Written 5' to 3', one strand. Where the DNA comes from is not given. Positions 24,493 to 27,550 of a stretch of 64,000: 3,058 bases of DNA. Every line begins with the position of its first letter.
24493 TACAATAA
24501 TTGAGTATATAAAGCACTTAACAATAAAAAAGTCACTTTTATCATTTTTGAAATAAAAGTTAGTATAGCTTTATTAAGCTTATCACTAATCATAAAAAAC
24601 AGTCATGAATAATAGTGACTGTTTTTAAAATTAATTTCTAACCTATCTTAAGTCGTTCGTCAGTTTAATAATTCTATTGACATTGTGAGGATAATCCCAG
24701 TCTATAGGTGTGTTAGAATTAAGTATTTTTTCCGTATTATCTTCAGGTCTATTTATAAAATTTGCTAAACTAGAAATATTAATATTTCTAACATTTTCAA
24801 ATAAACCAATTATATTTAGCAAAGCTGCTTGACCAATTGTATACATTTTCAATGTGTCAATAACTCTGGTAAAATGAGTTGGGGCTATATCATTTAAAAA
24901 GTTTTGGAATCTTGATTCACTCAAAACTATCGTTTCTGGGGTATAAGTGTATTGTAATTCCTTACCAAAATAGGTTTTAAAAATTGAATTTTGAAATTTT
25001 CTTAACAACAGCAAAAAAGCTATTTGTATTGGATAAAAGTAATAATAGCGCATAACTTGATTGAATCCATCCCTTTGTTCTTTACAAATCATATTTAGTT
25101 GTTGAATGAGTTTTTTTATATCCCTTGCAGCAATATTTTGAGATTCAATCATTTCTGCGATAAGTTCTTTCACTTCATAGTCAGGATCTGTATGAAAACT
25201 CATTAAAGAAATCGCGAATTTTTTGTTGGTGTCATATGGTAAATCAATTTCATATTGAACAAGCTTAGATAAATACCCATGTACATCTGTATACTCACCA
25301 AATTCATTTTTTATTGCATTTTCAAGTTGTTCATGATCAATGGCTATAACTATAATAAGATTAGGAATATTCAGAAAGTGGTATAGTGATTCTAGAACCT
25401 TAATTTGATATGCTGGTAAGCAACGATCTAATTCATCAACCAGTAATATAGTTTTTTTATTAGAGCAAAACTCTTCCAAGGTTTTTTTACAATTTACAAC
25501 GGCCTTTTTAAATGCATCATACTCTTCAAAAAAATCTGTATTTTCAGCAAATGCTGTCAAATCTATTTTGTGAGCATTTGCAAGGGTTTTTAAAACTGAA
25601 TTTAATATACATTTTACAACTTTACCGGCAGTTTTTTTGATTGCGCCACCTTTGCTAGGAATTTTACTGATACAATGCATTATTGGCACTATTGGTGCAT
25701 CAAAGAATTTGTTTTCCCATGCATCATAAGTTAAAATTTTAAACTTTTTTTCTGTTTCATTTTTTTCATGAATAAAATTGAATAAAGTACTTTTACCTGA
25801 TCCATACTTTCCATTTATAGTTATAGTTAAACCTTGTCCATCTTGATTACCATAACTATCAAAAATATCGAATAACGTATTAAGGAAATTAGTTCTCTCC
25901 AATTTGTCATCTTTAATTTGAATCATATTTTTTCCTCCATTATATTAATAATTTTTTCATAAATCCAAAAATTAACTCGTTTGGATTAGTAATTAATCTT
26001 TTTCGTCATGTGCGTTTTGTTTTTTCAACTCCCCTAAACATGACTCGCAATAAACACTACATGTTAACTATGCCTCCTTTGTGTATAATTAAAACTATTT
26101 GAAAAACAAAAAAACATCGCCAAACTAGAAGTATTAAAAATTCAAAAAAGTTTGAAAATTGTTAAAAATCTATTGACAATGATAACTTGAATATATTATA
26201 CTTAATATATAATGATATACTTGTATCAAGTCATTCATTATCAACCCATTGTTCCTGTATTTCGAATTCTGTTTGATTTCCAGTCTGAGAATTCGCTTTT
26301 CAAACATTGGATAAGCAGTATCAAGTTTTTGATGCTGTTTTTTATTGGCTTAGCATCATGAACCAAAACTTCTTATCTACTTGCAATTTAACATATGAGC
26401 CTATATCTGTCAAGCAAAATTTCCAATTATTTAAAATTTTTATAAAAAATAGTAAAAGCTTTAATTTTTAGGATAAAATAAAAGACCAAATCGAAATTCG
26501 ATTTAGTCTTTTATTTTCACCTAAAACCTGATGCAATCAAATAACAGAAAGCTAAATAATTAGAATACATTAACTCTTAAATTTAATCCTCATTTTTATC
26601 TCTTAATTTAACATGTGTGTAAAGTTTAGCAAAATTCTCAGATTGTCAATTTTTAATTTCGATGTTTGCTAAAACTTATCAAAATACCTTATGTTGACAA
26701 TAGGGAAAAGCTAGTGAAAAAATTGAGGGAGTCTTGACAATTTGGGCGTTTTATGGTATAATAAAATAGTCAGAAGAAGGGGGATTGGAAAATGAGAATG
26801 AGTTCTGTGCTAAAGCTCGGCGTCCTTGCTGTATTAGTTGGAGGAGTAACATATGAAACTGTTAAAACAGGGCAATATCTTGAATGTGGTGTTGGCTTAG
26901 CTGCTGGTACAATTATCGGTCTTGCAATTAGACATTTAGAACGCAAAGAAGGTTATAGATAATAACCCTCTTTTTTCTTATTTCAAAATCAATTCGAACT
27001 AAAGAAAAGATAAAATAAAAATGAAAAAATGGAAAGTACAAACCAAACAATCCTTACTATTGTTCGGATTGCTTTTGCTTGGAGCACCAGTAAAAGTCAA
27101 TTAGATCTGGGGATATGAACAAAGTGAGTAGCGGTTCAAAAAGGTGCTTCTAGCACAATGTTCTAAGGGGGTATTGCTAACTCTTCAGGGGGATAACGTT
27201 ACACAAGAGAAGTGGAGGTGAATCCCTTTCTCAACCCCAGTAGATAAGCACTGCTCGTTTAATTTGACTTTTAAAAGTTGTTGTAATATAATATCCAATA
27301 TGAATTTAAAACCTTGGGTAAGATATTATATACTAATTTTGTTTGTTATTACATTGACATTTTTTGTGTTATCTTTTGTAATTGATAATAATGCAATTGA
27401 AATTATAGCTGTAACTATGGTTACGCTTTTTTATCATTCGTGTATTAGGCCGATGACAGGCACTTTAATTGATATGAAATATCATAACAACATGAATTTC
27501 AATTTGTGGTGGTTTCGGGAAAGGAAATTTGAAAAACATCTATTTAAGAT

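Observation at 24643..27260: KAP P-loop NTPase next to a 1.3 kb RNA and small-peptide region: candidate uncharacterised defence or abortive-infection module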

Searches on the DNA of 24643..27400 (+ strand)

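Call 10: search_rna_families(source=window, start=25800, end=27400, threshold=evalue, max_evalue=10, show_alignments=3)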
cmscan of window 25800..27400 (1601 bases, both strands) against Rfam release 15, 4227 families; matches with E-value up to 10: 19.
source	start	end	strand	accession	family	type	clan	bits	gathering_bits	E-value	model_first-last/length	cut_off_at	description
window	26474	26518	-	RF04134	MIR7504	Gene; miRNA;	-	25.9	83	0.08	1-124/124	no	MIR7504 microRNA precursor family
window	26930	26986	+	RF02907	patAB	Cis-reg; leader;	-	25.5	92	0.18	1-57/57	no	patAB leader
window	26475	26517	+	RF03940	MIR9563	Gene; miRNA;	-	24.3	90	0.089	1-127/127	no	MIR9563 microRNA precursor family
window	26468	26525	-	RF04157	MIR9486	Gene; miRNA;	-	23.5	100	0.067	1-119/119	no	MIR9486 microRNA precursor family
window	26474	26518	+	RF04134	MIR7504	Gene; miRNA;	-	22.9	83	0.43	1-124/124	no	MIR7504 microRNA precursor family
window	26467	26527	+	RF04130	MIR7996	Gene; miRNA;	-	22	119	0.43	1-190/190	no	MIR7996 microRNA precursor family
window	26461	26531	-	RF03616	MIR1888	Gene; miRNA;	-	21.8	72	0.35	1-101/101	no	MIR1888 microRNA precursor family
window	26474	26547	-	RF04319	BTncRNA_FopS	Gene; sRNA;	-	21.2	56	2.3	1-71/71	no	Bacteroidetes FopS (family of paralogous sRNAs)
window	26460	26531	+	RF03616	MIR1888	Gene; miRNA;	-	20.8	72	0.66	1-101/101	no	MIR1888 microRNA precursor family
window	26449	26508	+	RF02693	psm_mec_RNA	Gene; sRNA;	-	20.7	85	6.8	1-143/143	no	psm_mec locus RNA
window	26481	26558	-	RF04339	Plastid-psbJ-3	Cis-reg;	CL00152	19.8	61.7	2.3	1-125/125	no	Plastid-psbJ-3 3UTR RNA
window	26061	26117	+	RF00187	SNORD102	Gene; snRNA; snoRNA; CD-box;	-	19.5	47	7.1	1-72/72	no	Small nucleolar RNA SNORD102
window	26452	26510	+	RF02844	RefA9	Gene; antisense;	-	19.1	49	6.8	1-64/64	no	Enterococcus sRNA A9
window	26109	26162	-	RF02270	nse_sRNA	Gene;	-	18.4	75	4.6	1-73/73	no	Neisseria sigma-E sRNA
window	26551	26600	+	RF01158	SNORD108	Gene; snRNA; snoRNA; CD-box;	-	16.2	46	9.6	1-71/71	no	Small nucleolar RNA SNORD108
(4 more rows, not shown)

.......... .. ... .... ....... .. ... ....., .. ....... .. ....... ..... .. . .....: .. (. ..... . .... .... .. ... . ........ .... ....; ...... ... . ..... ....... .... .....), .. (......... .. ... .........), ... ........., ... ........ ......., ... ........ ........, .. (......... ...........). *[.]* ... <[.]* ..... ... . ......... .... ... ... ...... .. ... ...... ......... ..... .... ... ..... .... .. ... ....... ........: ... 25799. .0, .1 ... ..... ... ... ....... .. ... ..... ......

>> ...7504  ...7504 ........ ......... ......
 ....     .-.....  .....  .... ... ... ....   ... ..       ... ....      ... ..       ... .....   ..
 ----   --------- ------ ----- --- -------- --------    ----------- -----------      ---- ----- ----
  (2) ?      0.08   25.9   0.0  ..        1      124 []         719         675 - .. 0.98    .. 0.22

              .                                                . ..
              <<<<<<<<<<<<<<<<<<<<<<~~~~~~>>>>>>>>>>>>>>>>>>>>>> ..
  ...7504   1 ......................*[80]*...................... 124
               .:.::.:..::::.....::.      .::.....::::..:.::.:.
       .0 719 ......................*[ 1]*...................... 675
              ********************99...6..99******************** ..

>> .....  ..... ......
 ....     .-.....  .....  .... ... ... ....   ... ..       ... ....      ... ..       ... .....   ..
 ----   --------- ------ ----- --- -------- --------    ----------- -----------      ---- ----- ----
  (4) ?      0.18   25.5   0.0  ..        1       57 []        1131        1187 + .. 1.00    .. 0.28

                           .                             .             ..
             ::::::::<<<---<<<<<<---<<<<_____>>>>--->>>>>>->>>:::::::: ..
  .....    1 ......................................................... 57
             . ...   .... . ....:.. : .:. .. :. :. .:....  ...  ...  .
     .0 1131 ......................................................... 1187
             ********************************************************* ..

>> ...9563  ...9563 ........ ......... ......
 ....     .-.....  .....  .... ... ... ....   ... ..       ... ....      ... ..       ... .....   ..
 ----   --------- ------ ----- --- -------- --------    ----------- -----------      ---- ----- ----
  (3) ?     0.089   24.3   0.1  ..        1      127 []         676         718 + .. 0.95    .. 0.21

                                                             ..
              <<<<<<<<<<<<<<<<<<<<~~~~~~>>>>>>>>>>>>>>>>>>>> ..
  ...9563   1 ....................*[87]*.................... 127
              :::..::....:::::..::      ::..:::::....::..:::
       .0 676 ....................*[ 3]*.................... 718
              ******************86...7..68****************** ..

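Call 13: search_dna_similar(query=window:25927-27263:+, collection=plasmids, mode=distant)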
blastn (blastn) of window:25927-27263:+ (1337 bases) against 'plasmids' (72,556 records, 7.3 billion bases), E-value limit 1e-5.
No match.

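Call 14: search_dna_similar(query=window:25927-27263:+, collection=phages, mode=distant)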
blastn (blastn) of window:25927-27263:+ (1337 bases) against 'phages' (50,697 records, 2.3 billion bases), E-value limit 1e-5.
No match.

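Call 90: build_rna_model(alignment_id=A3, structure=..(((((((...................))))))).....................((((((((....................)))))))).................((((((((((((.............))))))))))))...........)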
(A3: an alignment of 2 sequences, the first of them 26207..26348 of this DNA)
Model R1 built from alignment A3 (2 sequences, 157 columns); structure: as given.
model positions 157; base pairs 27; branch points 2; effective number of sequences 1.56; information 0.589 bits per position. Calibrated on 0.2 Mb of random sequence (short: E-values are rough).
structure used (alignment columns):
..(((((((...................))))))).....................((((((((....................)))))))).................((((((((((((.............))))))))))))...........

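Call 91: search_with_rna_model(model_id=R1, sources=[window, L011, L012, L013, L014, L030, L031, L032, L033, L034, L035, L036, L037, L038, L039, L040, L041, L042, L043, L044, L045, L046, L047, L048, L049, L050, L051, L052, L053, L054, L055, L056, L057, L058, L059, L060, L061, L072, L073, L074, L075, L152], max_evalue=10, show_alignments=4)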
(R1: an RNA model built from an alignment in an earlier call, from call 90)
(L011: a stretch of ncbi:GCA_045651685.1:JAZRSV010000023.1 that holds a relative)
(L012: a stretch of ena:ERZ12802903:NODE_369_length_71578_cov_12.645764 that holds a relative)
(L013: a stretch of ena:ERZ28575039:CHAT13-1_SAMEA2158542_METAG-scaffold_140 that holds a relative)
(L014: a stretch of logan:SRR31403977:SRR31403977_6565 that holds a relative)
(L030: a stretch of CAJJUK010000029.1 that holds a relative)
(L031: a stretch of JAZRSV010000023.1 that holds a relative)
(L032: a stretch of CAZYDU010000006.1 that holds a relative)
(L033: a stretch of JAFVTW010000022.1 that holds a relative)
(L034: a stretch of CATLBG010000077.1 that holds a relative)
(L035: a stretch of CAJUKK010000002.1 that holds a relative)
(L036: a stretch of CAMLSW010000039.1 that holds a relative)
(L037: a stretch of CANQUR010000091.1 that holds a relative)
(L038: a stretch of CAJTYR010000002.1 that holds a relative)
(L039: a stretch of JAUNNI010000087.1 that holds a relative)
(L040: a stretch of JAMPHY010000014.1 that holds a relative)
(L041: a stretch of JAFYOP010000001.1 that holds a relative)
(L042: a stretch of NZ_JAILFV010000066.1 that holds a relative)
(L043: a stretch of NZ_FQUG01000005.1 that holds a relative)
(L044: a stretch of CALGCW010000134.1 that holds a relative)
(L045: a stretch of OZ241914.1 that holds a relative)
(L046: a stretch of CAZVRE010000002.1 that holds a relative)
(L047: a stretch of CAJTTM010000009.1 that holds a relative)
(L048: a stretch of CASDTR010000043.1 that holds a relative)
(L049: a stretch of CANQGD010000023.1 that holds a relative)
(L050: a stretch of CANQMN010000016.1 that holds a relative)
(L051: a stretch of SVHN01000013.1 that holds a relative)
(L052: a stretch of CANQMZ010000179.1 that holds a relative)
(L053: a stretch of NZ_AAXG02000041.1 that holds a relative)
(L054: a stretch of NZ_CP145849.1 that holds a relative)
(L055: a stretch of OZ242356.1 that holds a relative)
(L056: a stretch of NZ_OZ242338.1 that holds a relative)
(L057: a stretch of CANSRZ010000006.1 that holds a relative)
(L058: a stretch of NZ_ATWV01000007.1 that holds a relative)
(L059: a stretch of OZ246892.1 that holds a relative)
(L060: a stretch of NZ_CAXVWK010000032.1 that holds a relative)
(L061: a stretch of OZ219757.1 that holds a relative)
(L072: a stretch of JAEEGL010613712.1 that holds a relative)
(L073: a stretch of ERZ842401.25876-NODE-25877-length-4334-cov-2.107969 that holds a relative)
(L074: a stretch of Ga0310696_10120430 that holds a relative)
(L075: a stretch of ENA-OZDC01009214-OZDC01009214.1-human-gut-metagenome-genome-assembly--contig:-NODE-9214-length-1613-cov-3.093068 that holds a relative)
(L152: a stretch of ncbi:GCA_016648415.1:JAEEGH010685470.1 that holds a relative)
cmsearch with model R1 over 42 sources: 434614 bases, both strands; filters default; matches with E-value up to 10: 17.
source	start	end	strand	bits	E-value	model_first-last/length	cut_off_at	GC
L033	4456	4597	-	156.2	4.1e-23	1-157/157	no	0.27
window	26207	26348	+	155.9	4.5e-23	1-157/157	no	0.31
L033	4462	4503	+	25.6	0.21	105-146/157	no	0.24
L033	2805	2872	+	23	0.56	1-157/157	no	0.24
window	56788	56880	+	20.5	1.5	1-157/157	no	0.27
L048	5824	5953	-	19.1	2.6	1-157/157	no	0.35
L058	10903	10968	-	18.6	3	1-157/157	no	0.26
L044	4019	4146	-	18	3.8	1-157/157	no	0.35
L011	7279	7373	+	17.3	5.1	1-157/157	no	0.27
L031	6279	6373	+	17.3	5.1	1-157/157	no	0.27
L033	510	609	+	16.8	6.1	1-157/157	no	0.27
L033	3681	3819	+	16.2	7.7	1-157/157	no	0.27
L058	1194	1314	-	16.1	7.9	1-157/157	no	0.25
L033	4020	4111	+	16.1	7.9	1-157/157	no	0.27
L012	4379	4481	-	16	8.2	1-157/157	no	0.25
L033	3897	3990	-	16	8.4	1-157/157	no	0.27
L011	7325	7472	-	15.9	8.7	1-157/157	no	0.29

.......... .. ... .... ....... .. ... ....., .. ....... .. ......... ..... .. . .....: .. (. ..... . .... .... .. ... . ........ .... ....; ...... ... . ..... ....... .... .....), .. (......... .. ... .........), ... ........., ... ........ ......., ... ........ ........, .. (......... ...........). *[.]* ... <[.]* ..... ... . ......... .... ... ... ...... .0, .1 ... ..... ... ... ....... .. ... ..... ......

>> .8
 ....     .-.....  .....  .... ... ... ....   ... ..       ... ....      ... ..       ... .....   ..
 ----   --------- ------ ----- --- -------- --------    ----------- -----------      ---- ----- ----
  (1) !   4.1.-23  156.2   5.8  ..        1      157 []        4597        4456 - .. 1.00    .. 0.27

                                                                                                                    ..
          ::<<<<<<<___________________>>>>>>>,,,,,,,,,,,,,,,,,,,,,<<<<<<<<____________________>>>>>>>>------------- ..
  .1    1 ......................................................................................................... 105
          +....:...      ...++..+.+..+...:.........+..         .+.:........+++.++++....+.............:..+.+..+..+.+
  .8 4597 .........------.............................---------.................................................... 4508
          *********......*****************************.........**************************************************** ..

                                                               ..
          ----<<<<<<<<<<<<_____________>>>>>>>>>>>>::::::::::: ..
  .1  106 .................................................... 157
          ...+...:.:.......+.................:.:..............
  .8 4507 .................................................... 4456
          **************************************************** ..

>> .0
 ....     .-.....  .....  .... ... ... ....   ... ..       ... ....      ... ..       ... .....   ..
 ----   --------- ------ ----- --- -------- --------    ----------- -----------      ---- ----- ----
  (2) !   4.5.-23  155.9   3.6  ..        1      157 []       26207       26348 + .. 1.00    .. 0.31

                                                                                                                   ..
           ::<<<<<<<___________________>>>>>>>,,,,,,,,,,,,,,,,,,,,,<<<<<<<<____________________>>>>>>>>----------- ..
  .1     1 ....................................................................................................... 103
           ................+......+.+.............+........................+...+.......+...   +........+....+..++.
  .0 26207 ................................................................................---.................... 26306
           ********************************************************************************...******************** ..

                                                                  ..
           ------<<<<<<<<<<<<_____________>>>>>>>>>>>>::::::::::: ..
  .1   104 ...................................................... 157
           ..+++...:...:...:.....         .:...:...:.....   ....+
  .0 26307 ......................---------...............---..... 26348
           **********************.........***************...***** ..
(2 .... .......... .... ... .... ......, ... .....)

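Call 99: search_with_rna_model(model_id=R1, sources=[L153, L154, L155, L156, L157, L158], max_evalue=10, filters=off, show_alignments=2)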
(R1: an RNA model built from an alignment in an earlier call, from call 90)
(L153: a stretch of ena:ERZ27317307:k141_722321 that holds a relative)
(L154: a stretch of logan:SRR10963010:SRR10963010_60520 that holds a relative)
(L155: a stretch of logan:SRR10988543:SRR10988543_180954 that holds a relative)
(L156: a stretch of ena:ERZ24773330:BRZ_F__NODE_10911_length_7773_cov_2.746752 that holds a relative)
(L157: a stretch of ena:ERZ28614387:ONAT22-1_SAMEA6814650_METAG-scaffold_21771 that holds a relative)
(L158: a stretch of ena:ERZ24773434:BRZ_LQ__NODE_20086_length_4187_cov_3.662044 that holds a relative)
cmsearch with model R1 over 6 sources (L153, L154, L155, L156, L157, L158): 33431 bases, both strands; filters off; matches with E-value up to 10: 52.
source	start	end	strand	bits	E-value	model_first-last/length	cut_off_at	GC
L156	3019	3121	+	20.3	0.12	1-157/157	no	0.26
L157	3019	3121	+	20.3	0.12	1-157/157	no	0.26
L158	3079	3181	+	20.3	0.12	1-157/157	no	0.26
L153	5458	5585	-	17.9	0.3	1-157/157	no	0.23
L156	5639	5721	+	16.1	0.61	1-157/157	no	0.24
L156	1407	1532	-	15.2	0.86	1-157/157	no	0.34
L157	1407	1532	-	15.2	0.86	1-157/157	no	0.34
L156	3073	3220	-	14.8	1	1-157/157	no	0.29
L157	3073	3220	-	14.8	1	1-157/157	no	0.29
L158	3133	3280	-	14.8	1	1-157/157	no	0.29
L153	4894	5031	-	14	1.4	1-157/157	no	0.32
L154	3840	3946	+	12.6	2.3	1-157/157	no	0.3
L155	3829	3935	+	12.6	2.3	1-157/157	no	0.3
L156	4037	4151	-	12.2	2.7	1-157/157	no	0.32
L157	4037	4151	-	12.2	2.7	1-157/157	no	0.32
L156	4418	4513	-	12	2.9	1-157/157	no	0.26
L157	4418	4513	-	12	2.9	1-157/157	no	0.26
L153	1904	1972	-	11.8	3.2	1-157/157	no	0.25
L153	5463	5502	+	11.5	3.6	104-146/157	no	0.2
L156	6063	6164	-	11.2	4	1-157/157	no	0.28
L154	3796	3870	-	11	4.3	1-157/157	no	0.24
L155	3785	3859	-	11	4.3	1-157/157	no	0.24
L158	1466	1577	-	10.9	4.5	1-157/157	no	0.37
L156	3716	3846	+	10.9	4.5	1-157/157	no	0.27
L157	3716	3846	+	10.9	4.5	1-157/157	no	0.27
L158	3776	3906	+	10.9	4.5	1-157/157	no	0.27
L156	5719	5825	-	10.9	4.5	1-157/157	no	0.28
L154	3036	3125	+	10.7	4.8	1-157/157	no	0.28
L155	3025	3114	+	10.7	4.8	1-157/157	no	0.28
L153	3204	3287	+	10.7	4.9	1-157/157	no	0.27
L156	1343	1448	+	10.6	4.9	1-157/157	no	0.33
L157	1343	1448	+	10.6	4.9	1-157/157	no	0.33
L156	6678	6812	-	10.6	5.1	1-157/157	no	0.32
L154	2763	2862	+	10.4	5.4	1-157/157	no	0.27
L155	2752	2851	+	10.4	5.4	1-157/157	no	0.27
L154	2131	2235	+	10.1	6.1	1-157/157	no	0.29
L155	2120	2224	+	10.1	6.1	1-157/157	no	0.29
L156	3147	3265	+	10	6.3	1-157/157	no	0.29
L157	3147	3265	+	10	6.3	1-157/157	no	0.29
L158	3207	3325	+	10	6.3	1-157/157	no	0.29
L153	1599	1689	-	9.7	7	1-157/157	no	0.27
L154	4806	4951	+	9.6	7.3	1-157/157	no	0.31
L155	4795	4940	+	9.6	7.3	1-157/157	no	0.31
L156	3396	3420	-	9.6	7.3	116-140/157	no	0.24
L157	3396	3420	-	9.6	7.3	116-140/157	no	0.24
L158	3456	3480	-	9.6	7.3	116-140/157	no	0.24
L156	6827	6946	-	9.6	7.4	1-157/157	no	0.28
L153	2555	2699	-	9.2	8.4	1-157/157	no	0.3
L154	986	1065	+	9.2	8.6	1-157/157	no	0.25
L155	975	1054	+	9.2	8.6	1-157/157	no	0.25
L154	3478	3591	-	9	9.4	1-157/157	no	0.29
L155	3467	3580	-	9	9.4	1-157/157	no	0.29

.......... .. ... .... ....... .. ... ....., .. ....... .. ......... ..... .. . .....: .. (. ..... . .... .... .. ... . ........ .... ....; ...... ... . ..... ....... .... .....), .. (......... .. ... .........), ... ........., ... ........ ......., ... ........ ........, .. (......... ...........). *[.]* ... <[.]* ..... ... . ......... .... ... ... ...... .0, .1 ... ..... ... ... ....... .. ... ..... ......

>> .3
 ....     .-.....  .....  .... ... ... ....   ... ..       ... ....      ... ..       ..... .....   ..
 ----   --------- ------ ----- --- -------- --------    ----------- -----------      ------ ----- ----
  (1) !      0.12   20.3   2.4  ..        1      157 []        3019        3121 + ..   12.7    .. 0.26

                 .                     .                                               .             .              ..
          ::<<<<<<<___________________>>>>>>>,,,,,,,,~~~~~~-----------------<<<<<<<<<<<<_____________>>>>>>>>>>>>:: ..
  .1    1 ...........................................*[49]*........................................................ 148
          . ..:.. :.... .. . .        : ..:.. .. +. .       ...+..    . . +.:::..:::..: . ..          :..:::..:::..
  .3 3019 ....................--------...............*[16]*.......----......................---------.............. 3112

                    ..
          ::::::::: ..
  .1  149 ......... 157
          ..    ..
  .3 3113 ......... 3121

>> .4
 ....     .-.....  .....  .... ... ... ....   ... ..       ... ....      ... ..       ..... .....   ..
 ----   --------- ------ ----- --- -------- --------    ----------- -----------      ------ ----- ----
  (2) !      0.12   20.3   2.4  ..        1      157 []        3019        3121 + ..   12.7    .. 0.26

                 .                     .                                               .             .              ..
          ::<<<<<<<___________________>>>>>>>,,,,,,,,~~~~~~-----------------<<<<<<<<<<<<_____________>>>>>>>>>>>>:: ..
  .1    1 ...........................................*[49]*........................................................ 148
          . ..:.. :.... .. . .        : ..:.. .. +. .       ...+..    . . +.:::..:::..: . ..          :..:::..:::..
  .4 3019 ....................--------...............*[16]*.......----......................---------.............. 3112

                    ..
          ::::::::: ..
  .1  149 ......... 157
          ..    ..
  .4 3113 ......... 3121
